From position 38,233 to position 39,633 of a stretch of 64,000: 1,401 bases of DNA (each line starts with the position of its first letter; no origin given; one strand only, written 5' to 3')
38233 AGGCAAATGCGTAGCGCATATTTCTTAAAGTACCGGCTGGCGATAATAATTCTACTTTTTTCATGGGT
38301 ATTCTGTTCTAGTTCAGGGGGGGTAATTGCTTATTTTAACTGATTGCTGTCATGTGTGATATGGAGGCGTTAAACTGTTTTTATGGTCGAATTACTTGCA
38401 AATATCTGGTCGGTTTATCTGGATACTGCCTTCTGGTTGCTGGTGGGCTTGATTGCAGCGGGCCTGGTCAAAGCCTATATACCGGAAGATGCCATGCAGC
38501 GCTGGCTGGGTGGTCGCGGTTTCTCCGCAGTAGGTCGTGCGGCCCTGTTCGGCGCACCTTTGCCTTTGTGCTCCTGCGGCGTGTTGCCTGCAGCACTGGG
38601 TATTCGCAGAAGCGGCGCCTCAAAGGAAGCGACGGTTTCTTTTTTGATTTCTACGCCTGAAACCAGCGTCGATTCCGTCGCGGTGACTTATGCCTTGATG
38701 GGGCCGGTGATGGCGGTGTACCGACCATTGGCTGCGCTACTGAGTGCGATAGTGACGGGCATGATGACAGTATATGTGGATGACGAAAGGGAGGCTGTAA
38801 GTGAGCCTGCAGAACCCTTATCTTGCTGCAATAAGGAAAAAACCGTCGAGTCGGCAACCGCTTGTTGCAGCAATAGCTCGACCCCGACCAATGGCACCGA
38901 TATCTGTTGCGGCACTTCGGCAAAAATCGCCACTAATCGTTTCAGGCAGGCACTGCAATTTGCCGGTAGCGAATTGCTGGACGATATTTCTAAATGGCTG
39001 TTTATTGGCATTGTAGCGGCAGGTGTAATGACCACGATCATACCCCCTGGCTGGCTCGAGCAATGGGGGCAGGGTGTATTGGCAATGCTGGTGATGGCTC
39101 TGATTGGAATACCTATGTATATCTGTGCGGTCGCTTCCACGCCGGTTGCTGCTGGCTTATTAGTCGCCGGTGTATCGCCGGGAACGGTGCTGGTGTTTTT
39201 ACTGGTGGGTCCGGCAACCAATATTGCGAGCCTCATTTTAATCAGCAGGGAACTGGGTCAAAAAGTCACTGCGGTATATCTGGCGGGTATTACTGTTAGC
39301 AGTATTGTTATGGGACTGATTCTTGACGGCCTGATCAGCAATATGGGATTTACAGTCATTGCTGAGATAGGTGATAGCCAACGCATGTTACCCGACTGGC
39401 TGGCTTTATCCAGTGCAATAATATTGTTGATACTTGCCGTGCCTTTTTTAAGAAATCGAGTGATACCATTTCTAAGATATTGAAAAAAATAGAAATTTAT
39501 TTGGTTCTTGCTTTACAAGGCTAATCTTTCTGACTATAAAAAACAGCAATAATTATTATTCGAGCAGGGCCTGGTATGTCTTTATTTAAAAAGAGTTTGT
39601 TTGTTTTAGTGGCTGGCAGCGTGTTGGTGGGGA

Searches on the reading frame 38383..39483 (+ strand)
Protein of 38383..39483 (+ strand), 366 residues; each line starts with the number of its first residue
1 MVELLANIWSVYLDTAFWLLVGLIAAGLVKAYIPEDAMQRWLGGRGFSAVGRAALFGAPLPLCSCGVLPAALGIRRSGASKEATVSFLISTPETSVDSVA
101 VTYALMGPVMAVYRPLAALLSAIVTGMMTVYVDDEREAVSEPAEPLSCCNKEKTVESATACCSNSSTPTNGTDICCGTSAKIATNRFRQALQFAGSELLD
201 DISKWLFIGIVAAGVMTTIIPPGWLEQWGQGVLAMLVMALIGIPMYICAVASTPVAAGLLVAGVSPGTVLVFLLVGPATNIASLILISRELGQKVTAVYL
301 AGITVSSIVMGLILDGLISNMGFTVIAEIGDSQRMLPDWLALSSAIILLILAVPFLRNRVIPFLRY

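Call 22: search_protein_families(library=pfam, proteins=[window:38383-39483:+], max_evalue=0.001)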
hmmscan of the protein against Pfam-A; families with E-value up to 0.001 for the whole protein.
window:38383-39483:+ (366 aa): 1 family
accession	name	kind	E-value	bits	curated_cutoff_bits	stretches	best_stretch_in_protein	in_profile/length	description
PF03773.19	ArsP_1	-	1e-47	163.2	32.3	1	8-314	9-292/294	Predicted permease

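Call 45: search_protein_families(library=ncbifam, proteins=[window:38383-39483:+], max_evalue=0.01)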
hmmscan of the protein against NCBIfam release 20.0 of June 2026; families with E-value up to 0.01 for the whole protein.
window:38383-39483:+ (366 aa): 2 families
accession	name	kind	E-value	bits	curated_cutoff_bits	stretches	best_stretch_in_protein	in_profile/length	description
NF033936.1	CuZnOut_SO0444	equivalog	1.2e-130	435.8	300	1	8-353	1-348/351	SO_0444 family Cu/Zn efflux transporter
NF040736.1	efflux_SaoE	equivalog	5.5e-45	154.1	325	1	4-329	7-308/352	efflux transporter SaoE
